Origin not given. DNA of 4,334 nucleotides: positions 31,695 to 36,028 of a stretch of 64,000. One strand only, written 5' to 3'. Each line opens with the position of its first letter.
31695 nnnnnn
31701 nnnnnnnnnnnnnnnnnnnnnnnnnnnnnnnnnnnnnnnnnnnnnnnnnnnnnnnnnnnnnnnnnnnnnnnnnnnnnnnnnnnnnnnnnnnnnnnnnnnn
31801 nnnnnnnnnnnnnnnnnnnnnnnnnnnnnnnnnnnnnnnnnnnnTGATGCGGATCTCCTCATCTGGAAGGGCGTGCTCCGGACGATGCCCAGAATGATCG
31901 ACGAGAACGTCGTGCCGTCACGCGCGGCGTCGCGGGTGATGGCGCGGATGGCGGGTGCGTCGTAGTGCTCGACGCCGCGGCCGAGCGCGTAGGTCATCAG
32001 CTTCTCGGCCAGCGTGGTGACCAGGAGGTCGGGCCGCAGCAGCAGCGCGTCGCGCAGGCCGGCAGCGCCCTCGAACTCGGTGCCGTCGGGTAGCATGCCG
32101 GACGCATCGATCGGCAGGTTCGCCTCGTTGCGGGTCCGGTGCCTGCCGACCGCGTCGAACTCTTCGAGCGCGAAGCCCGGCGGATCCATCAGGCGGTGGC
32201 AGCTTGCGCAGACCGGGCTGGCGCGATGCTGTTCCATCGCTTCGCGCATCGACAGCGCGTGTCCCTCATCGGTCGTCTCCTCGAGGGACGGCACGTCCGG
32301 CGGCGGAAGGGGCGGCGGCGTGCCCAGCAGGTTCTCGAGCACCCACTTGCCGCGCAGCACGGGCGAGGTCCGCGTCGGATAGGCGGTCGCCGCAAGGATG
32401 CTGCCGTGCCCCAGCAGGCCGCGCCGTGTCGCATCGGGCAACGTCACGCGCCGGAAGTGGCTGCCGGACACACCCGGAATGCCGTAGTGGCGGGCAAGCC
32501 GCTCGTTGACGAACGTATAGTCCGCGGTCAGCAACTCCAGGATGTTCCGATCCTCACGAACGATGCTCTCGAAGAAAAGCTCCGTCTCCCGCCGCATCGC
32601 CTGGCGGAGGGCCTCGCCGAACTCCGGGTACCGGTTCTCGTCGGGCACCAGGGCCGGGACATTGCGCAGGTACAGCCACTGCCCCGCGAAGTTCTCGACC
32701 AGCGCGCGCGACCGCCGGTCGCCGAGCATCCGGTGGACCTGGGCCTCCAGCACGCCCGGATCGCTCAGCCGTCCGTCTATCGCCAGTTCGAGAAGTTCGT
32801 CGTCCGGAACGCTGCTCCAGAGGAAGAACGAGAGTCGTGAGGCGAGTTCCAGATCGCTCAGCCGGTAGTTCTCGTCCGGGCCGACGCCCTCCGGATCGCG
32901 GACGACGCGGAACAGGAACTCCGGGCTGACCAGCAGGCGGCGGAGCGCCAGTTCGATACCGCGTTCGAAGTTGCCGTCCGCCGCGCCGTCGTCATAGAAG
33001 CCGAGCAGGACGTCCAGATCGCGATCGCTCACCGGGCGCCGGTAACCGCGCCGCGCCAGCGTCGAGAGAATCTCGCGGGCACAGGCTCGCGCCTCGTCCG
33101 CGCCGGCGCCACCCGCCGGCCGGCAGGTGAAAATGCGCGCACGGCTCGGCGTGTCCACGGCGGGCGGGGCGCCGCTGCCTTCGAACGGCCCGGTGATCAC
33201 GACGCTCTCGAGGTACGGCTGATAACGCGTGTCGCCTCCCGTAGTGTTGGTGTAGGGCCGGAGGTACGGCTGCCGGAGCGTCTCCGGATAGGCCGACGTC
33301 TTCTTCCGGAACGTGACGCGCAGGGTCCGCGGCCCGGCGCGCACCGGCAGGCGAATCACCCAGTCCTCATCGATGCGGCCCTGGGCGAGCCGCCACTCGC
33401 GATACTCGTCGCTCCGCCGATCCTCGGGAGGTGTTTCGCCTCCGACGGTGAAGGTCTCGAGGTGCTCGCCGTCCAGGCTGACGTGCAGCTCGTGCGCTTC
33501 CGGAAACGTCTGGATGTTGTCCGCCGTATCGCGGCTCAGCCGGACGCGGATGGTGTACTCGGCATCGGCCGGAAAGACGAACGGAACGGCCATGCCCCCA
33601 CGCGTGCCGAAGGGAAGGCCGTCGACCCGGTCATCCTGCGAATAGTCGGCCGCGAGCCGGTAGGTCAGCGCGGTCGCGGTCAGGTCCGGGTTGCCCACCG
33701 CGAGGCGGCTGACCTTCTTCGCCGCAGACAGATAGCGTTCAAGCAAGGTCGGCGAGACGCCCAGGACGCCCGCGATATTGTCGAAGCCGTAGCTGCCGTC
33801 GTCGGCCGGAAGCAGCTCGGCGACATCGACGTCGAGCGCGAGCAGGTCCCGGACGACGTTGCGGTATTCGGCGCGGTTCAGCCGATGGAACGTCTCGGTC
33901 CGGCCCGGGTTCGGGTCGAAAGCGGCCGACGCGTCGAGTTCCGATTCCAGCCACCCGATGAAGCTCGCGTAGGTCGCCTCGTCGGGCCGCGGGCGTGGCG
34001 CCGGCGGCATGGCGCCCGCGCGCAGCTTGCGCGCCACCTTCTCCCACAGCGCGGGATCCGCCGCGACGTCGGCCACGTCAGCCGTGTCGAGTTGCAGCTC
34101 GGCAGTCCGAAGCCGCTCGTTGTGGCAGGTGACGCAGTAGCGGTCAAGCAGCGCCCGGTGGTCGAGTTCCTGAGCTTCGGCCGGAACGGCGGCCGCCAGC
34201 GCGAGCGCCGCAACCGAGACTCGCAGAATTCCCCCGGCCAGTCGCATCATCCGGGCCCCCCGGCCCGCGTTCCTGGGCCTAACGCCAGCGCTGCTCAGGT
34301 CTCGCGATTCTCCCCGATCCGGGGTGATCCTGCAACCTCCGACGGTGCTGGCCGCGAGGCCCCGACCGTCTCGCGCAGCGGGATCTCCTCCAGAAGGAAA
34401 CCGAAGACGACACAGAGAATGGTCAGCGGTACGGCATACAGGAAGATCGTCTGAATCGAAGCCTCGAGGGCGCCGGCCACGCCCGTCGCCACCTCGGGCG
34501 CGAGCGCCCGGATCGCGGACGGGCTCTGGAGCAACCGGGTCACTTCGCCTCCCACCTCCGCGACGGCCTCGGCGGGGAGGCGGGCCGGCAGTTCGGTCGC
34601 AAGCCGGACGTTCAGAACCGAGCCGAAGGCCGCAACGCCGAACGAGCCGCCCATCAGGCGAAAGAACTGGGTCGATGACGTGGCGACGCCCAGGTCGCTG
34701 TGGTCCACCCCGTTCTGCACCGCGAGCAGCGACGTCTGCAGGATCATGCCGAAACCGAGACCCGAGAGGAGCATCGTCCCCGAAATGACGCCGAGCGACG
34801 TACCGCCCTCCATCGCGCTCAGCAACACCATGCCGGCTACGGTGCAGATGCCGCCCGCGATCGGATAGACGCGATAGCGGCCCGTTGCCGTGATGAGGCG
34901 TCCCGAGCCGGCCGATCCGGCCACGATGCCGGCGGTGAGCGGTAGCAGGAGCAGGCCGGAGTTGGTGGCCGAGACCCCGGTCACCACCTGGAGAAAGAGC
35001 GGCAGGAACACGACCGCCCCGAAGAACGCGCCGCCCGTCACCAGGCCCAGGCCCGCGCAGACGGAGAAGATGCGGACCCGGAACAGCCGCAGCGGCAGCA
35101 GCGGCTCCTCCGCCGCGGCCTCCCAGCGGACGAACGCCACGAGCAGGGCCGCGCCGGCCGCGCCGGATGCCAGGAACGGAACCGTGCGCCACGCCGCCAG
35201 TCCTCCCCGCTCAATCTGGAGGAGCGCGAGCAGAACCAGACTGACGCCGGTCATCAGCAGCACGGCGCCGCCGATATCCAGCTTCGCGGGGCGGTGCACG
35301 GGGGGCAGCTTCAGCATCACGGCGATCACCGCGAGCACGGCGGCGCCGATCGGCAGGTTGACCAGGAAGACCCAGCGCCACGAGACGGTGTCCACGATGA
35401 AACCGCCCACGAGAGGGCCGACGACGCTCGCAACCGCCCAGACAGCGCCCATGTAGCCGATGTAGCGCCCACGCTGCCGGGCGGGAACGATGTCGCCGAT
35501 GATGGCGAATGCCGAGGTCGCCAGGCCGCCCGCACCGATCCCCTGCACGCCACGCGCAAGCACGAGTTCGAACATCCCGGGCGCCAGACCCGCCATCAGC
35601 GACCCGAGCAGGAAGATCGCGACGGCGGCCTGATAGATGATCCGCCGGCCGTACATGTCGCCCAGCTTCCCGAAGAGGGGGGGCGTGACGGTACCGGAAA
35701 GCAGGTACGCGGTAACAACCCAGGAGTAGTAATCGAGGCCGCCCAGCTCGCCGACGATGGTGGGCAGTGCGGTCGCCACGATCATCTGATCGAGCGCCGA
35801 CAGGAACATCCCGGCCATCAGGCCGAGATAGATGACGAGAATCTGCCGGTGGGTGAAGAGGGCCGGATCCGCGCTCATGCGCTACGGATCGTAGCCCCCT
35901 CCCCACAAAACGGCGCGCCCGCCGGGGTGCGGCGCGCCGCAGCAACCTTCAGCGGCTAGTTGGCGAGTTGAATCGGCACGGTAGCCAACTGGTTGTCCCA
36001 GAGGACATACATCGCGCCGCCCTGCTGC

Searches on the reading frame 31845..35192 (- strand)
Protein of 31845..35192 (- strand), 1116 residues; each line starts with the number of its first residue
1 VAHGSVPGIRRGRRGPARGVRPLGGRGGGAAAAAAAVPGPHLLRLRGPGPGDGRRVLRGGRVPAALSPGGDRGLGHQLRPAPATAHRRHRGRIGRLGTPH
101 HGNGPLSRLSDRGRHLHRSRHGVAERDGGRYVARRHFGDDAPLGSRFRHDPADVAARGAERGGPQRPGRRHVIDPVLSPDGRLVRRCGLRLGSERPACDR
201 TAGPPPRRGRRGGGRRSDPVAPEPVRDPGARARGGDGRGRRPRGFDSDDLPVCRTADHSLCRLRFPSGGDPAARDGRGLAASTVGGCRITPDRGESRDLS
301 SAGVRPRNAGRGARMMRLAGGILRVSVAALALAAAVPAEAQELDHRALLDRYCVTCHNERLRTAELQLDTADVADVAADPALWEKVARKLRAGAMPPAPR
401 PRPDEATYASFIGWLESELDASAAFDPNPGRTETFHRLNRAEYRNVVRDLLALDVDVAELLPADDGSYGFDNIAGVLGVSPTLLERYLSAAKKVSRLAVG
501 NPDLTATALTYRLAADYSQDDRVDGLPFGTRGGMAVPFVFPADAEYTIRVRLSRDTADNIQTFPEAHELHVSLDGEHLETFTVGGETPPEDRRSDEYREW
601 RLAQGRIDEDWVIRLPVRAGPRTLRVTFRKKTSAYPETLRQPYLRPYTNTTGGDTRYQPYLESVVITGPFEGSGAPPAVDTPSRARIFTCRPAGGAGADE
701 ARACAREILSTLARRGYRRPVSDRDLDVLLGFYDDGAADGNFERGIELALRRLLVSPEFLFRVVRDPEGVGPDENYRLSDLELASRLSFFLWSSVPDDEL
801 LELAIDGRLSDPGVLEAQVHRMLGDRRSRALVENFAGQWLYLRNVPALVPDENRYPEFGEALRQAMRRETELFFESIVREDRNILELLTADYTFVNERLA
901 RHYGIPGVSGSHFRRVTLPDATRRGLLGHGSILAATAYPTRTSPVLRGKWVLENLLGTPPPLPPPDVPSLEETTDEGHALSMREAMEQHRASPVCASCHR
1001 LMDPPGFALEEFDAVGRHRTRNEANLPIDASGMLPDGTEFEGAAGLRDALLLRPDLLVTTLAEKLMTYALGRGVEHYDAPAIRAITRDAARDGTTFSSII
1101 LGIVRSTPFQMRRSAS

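Call 75: search_protein_families(library=pfam, proteins=[window:31845-35192:-], max_evalue=0.00001)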
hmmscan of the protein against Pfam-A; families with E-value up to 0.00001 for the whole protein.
window:31845-35192:- (1116 aa): 5 families
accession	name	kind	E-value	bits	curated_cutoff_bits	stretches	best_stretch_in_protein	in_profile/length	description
PF07631.16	PSD4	-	5.8e-50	169.5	23.3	1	778-905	1-128/128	Protein of unknown function (DUF1592)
PF07627.16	PSCyt3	-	8.1e-35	119.5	27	1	923-1021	1-97/98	Protein of unknown function (DUF1588)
PF07626.16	PSD3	-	2e-23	83.1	23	1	437-499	2-64/65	Protein of unknown function (DUF1587)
PF07624.16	PSD2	-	1.4e-22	79.6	25.8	1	1036-1109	1-74/74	Protein of unknown function (DUF1585)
PF07637.16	PSD5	-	1.5e-18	67.3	34.2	1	704-763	1-61/62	Protein of unknown function (DUF1595)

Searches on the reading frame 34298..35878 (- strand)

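Call 75: search_protein_families(library=pfam, proteins=[window:34298-35878:-], max_evalue=0.00001)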
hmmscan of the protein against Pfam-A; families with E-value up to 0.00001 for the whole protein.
window:34298-35878:- (527 aa): 3 families
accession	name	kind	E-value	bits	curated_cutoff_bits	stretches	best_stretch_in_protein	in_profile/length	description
PF07690.21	MFS_1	-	2.6e-48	165.2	33.4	1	20-414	1-346/347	Major Facilitator Superfamily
PF00083.30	Sugar_tr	-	5.4e-12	45.8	22.3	1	50-188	47-189/452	Sugar (and other) transporter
PF06609.19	TRI12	-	6e-11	41.9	23.2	1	34-435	63-478/599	Fungal trichothecene efflux pump (TRI12)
